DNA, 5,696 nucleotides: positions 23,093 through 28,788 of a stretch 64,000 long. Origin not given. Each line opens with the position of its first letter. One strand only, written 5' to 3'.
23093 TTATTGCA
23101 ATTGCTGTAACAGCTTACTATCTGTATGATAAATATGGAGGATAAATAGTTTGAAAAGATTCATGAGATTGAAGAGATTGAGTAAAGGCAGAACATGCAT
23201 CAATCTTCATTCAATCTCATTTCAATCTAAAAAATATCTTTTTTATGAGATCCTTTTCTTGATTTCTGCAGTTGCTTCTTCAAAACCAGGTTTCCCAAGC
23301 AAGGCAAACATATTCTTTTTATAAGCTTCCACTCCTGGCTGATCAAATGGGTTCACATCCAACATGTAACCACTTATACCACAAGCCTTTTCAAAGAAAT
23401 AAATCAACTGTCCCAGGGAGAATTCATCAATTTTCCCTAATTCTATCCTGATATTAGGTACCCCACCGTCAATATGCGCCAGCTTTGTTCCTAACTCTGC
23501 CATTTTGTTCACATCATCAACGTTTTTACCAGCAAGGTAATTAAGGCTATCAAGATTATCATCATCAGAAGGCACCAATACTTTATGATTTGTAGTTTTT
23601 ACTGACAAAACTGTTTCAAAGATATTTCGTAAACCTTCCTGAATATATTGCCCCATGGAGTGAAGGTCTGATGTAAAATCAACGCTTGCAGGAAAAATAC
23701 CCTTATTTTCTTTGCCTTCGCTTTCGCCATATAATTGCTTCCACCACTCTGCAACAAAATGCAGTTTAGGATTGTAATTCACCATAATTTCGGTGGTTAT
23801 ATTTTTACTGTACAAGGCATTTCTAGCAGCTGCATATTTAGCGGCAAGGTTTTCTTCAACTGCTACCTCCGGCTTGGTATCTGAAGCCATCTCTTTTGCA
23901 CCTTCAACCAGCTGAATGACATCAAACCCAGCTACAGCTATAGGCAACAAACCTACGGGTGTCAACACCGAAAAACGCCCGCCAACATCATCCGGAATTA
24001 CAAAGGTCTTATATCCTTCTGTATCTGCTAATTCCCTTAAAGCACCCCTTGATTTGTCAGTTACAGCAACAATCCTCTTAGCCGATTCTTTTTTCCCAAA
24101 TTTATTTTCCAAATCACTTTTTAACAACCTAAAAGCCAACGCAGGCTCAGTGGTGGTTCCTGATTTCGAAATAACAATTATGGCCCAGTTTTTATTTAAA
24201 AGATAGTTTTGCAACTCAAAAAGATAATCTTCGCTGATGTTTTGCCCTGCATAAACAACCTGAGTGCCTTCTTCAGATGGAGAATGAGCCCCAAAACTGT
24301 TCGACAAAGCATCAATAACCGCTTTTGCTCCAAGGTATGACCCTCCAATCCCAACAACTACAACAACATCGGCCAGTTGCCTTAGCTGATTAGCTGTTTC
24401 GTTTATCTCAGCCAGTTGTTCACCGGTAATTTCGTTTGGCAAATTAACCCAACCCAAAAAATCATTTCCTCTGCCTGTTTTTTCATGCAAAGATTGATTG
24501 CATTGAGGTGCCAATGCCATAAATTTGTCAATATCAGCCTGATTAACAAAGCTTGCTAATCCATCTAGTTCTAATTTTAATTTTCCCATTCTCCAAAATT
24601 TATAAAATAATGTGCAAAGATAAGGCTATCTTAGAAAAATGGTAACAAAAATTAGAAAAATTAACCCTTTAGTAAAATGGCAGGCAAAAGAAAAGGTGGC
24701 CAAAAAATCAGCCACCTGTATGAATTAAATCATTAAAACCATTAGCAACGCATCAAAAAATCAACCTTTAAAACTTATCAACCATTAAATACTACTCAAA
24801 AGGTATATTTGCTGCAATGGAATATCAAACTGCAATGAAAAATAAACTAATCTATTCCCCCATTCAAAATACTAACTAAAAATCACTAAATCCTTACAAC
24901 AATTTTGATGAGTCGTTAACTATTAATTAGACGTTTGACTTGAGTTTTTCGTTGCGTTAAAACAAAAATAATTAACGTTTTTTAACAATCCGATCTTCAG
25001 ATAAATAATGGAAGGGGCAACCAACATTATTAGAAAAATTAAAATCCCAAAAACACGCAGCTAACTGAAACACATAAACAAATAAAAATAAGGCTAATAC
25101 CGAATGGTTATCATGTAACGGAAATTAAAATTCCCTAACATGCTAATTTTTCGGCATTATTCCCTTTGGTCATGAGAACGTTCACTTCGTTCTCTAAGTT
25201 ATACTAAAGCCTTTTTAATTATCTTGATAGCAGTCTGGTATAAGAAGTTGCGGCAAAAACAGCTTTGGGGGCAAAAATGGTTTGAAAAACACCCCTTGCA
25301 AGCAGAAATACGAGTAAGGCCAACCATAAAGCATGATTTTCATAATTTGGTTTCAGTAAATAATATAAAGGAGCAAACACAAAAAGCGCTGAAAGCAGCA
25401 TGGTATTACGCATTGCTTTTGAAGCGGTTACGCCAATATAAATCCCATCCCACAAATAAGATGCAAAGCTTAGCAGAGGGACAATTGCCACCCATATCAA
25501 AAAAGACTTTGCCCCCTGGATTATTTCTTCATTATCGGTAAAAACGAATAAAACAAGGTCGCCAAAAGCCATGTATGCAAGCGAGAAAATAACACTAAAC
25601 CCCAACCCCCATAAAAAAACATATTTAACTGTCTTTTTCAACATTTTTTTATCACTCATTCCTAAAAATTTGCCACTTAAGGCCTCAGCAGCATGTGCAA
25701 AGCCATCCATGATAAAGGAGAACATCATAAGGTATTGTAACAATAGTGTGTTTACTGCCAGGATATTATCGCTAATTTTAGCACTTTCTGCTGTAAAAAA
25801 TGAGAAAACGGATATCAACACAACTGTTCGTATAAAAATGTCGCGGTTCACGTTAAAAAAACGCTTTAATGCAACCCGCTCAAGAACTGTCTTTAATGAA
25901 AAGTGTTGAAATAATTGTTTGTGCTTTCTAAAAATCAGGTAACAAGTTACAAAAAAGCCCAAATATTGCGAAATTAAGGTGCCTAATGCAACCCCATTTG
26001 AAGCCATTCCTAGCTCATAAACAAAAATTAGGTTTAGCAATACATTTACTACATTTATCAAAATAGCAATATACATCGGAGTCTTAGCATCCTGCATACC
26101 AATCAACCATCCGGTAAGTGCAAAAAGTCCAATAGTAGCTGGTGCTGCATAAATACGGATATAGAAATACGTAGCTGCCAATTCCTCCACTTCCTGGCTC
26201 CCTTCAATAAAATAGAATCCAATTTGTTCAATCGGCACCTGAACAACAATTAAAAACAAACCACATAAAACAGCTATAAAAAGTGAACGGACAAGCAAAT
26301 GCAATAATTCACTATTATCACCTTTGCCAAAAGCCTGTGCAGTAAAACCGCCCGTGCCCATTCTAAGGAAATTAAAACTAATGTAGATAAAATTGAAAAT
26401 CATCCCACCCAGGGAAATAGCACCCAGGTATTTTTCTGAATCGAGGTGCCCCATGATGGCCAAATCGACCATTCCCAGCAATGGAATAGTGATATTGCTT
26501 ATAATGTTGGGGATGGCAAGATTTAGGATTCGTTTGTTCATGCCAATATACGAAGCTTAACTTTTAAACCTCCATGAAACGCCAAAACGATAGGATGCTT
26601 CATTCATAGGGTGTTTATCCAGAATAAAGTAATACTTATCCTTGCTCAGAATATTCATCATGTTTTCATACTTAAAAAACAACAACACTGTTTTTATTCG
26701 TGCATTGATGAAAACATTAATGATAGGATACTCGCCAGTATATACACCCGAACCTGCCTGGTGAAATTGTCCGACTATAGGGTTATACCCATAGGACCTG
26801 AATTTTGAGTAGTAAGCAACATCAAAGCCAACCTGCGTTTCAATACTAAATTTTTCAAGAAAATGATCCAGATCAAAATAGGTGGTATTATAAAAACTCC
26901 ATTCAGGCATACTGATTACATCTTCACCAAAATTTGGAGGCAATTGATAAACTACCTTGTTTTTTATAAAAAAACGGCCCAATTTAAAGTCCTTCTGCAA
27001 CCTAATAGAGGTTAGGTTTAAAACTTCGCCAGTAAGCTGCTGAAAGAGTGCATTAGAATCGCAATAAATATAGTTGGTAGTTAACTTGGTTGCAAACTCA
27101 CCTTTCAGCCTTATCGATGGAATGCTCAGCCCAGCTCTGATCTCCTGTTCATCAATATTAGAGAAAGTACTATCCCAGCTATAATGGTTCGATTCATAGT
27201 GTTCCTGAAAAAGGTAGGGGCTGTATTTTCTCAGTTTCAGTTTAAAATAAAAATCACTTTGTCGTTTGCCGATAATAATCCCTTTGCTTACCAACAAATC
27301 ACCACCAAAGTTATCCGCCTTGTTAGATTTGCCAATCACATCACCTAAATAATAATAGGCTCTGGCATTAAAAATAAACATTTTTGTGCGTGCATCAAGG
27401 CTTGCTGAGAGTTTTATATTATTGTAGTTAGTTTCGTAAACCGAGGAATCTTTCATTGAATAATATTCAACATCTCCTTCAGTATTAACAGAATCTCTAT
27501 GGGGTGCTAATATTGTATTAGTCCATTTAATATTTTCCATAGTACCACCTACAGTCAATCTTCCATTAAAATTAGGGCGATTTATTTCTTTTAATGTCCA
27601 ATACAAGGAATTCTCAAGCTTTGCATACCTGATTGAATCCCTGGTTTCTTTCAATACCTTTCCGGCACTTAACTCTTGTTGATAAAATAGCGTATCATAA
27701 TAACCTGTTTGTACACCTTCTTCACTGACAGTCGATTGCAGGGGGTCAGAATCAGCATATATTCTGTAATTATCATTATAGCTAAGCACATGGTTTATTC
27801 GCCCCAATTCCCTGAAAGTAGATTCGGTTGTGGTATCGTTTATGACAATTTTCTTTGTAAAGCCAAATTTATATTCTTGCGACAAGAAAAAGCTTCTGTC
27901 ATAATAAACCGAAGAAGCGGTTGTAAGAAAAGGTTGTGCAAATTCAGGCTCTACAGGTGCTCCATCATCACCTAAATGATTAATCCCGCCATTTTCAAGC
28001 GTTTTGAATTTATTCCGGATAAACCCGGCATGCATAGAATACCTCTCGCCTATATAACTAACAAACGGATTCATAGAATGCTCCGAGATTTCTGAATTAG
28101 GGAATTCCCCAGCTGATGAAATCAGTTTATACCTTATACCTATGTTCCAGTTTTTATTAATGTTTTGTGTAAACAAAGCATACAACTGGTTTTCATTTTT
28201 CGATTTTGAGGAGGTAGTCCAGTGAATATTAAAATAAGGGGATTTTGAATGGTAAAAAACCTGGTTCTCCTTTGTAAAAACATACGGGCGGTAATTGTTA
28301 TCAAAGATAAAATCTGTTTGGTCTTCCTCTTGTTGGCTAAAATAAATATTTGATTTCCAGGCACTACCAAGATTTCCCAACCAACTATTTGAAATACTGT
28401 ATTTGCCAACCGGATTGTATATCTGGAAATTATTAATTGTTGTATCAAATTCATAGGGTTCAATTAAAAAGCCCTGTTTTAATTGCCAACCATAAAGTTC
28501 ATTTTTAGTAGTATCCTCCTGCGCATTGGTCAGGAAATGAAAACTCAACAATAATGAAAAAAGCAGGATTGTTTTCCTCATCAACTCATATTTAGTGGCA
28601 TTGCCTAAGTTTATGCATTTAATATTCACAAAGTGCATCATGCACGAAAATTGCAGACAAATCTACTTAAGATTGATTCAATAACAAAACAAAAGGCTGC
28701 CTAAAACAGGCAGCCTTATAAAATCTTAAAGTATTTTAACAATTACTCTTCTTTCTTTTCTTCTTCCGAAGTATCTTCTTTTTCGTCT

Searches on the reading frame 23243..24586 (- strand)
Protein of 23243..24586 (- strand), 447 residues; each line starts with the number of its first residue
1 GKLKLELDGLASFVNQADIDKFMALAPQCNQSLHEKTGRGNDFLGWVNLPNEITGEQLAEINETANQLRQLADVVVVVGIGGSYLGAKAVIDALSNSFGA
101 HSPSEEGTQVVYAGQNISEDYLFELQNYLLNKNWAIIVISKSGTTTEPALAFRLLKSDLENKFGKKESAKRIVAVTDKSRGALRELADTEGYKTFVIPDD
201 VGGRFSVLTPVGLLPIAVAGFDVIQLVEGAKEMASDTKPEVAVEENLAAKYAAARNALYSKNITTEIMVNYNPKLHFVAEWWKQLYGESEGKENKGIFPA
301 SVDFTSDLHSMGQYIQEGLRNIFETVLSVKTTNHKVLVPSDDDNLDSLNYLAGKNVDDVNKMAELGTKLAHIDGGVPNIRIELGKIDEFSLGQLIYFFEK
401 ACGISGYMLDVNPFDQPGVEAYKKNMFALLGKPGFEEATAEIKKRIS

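Call 15: search_protein_families(library=pfam, proteins=[window:23243-24586:-], max_evalue=0.001)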
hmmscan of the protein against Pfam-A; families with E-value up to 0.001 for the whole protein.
window:23243-24586:- (447 aa): 1 family
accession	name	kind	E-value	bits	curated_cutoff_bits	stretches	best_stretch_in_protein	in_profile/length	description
PF00342.24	PGI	-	1.7e-27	96.7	22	1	74-424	98-460/486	Phosphoglucose isomerase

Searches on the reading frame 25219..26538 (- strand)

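Call 15: search_protein_families(library=pfam, proteins=[window:25219-26538:-], max_evalue=0.001)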
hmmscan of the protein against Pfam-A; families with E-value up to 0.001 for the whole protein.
window:25219-26538:- (439 aa): 1 family
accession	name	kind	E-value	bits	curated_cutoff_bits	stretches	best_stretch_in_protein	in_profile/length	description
PF01554.23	MatE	-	1.5e-38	132.4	24.9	2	10-171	1-161/161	MatE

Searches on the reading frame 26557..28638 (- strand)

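Call 15: search_protein_families(library=pfam, proteins=[window:26557-28638:-], max_evalue=0.001)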
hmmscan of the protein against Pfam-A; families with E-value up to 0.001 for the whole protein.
window:26557-28638:- (693 aa): 1 family
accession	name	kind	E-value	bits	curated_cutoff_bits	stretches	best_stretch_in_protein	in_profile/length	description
PF14121.12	Porin_10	-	2.8e-109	367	27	1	59-691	14-595/597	Putative porin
